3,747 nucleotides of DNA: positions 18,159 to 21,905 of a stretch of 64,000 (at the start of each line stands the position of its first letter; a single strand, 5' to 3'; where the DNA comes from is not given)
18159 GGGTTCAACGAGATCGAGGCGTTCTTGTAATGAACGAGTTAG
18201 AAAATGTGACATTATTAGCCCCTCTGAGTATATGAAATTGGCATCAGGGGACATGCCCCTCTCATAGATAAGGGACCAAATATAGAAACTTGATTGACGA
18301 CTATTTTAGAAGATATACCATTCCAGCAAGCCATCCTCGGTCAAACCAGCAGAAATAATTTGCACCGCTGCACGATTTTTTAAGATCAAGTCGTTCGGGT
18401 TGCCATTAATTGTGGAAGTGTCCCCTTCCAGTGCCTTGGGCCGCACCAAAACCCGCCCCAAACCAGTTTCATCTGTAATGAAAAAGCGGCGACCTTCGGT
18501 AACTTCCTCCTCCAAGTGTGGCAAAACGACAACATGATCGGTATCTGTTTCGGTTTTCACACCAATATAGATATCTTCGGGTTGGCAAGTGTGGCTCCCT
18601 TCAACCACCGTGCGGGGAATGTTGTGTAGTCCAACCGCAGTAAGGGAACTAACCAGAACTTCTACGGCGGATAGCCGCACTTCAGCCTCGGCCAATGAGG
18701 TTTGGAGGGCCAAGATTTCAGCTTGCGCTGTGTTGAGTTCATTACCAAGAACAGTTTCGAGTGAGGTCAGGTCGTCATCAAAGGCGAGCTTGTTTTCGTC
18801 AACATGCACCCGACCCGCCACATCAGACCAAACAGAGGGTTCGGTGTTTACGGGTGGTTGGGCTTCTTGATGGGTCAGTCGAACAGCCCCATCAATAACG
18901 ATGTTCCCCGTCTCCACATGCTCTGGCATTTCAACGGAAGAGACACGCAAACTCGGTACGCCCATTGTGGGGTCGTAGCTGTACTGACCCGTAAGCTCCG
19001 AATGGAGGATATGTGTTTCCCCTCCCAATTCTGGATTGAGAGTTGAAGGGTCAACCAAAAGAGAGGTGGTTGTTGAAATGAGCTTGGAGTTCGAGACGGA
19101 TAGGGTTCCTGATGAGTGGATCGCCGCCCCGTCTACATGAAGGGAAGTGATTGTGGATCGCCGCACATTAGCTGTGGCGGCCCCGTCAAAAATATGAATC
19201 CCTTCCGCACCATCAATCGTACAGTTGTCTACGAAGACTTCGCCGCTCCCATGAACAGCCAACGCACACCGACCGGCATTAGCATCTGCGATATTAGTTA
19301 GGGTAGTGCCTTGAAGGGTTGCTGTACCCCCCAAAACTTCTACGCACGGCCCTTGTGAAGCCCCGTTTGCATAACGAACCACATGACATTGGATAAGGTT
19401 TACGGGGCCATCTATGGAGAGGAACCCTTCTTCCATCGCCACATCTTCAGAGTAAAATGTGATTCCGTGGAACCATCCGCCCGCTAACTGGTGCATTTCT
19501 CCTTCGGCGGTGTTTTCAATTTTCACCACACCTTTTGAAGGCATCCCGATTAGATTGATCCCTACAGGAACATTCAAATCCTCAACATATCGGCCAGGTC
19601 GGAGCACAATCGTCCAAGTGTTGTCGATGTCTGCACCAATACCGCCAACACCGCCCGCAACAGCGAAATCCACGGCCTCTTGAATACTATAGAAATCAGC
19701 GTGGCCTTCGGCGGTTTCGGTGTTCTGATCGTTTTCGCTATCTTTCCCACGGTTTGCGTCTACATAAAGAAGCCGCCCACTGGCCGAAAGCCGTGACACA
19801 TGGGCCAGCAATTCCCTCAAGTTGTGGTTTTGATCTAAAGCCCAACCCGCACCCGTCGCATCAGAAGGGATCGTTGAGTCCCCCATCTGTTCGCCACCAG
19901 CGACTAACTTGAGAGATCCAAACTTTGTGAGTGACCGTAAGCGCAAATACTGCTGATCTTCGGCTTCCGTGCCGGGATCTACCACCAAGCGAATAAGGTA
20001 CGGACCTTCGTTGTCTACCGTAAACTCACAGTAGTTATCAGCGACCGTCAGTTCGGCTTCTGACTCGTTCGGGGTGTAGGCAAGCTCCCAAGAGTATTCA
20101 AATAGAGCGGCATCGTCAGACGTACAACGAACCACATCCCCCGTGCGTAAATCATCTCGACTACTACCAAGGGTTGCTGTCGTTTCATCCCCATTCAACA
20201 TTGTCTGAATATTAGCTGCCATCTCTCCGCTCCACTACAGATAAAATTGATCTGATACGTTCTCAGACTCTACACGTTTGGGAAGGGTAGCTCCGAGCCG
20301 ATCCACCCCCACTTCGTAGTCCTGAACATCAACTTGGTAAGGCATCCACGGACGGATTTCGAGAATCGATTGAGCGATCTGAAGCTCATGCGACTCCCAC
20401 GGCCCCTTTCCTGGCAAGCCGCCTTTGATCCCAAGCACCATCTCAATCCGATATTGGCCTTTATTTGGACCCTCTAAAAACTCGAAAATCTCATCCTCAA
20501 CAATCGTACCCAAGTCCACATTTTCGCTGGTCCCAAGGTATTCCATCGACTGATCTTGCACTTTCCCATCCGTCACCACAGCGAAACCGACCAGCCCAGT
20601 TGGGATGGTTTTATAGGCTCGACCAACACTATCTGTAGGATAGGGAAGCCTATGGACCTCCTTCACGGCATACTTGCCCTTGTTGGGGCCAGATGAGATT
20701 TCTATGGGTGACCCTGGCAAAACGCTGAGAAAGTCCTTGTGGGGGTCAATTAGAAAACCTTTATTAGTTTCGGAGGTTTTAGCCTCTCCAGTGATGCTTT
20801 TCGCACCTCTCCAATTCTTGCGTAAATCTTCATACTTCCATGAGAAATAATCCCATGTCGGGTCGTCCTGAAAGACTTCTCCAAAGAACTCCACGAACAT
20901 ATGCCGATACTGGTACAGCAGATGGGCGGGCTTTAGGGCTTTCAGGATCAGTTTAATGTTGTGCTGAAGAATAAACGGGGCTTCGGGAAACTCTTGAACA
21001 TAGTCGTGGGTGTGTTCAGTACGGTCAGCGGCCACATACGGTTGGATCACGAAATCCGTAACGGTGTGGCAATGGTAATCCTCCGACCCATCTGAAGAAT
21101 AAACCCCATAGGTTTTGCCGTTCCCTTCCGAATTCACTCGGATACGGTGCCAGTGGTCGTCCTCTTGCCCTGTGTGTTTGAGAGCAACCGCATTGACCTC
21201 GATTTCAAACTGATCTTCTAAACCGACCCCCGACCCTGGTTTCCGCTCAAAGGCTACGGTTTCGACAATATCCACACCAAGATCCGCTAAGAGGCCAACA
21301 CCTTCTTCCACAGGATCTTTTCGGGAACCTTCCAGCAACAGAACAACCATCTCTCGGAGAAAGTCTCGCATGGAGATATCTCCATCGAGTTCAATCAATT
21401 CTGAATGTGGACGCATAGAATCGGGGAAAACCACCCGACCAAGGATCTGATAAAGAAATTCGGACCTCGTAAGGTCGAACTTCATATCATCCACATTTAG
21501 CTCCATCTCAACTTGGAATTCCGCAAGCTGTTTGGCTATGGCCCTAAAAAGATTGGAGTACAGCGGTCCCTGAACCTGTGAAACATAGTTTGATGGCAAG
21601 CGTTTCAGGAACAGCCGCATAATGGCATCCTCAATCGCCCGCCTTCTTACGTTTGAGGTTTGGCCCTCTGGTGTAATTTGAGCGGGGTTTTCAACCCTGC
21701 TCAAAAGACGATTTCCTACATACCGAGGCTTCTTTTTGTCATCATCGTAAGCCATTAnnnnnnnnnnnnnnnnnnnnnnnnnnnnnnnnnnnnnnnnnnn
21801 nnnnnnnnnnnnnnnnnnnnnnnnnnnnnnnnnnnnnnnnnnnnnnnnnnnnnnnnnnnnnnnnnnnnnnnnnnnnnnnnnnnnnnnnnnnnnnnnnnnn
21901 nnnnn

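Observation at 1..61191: A tail module of more than 61 kb on one strand: an oversized contractile machine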

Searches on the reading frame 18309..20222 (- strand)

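Call 4: search_protein_families(library=pfam, proteins=[window:18309-20222:-], max_evalue=0.01)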
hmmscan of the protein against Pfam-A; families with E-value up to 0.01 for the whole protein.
window:18309-20222:- (638 aa): 1 family
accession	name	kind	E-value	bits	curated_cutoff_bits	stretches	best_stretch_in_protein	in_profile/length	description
PF13229.12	Beta_helix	-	6.3e-06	26.3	25.9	1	290-383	22-136/158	Right handed beta helix region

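Call 7: search_protein_families(library=phrogs, proteins=[window:18309-20222:-], max_evalue=0.01)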
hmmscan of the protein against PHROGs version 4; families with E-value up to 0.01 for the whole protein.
window:18309-20222:- (638 aa): 0 families

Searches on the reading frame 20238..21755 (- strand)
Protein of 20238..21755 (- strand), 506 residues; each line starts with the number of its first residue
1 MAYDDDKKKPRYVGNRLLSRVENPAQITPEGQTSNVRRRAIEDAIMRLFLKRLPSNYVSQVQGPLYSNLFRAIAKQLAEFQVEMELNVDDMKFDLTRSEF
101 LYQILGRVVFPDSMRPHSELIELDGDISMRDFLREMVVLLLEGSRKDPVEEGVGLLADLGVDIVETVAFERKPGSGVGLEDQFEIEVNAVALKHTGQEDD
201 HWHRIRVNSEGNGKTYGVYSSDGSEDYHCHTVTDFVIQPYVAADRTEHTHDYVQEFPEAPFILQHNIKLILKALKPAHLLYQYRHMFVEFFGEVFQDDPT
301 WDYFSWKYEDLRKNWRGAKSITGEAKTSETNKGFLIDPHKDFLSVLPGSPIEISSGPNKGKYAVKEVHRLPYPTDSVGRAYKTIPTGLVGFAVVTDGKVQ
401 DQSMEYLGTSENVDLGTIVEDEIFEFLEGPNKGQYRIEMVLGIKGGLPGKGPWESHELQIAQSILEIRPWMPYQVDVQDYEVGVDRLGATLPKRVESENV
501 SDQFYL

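Call 4: search_protein_families(library=pfam, proteins=[window:20238-21755:-], max_evalue=0.01)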
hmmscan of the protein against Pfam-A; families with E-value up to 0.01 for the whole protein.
window:20238-21755:- (506 aa): 0 families

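Call 7: search_protein_families(library=phrogs, proteins=[window:20238-21755:-], max_evalue=0.01)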
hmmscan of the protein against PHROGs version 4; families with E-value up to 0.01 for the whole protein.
window:20238-21755:- (506 aa): 0 families

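Call 113: search_dna_similar(query=window:20238-21755:-, collection=phages, mode=protein, max_rows=12, max_evalue=0.05)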
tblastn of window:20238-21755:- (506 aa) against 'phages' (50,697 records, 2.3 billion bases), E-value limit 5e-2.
Records with a match: 1; places in all: 1; records where one place covers at least 80% of the query: 1.
Best place of each record, by identity: <60% 1.
By first word of the organism name: uncultured 1.
By host as written in the record: - 1.
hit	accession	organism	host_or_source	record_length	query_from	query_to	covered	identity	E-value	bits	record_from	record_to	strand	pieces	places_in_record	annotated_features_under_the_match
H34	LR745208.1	uncultured phage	metagenomic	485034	22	505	96%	36.1%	3e-82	284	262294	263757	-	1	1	record has no annotation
